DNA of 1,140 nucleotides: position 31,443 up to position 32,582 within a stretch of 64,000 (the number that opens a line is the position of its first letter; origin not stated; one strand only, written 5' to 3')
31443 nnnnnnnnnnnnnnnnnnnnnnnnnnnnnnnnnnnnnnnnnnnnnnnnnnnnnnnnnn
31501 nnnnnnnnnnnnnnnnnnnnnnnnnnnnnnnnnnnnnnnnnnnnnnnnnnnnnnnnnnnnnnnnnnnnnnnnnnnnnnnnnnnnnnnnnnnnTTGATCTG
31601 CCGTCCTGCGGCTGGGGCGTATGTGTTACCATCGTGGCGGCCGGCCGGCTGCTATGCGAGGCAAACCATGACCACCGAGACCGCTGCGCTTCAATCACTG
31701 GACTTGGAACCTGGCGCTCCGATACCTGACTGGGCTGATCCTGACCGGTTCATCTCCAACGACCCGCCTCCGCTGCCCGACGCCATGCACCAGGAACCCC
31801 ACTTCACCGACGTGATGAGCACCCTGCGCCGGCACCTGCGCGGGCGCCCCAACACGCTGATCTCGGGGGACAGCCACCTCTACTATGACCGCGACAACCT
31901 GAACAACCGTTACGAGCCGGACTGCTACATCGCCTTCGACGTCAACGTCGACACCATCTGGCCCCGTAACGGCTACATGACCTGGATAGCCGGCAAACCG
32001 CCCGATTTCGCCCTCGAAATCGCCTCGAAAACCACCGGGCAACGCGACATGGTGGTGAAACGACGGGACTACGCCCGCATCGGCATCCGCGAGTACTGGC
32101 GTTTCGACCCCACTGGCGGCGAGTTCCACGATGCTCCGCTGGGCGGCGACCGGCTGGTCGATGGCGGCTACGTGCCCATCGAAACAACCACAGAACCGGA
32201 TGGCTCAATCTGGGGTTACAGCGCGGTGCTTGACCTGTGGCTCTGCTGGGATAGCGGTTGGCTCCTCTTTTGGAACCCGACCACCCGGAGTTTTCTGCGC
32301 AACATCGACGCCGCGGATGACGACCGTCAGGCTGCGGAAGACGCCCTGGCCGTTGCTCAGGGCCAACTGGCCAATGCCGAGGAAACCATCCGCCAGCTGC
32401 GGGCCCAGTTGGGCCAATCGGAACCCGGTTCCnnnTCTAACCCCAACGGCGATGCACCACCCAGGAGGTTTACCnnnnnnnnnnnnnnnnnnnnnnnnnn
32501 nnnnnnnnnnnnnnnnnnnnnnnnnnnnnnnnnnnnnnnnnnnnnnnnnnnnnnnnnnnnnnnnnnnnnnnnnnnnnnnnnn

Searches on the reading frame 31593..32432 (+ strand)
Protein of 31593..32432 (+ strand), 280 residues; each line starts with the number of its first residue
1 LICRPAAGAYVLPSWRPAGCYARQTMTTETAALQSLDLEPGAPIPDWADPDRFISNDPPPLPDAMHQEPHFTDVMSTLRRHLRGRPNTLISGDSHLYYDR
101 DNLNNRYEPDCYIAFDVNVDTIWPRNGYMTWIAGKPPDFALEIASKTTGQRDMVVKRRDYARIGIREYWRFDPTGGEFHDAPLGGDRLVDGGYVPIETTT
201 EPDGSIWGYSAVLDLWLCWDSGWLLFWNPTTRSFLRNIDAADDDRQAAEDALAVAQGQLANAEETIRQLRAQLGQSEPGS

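Call 89: search_protein_families(library=pfam, proteins=[window:31593-32432:+], max_evalue=0.00001)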
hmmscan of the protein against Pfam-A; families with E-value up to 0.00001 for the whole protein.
window:31593-32432:+ (280 aa): 1 family
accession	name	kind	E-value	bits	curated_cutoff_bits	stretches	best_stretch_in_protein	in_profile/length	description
PF05685.18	Uma2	-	1.1e-13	51.5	27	1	71-179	36-137/172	Putative restriction endonuclease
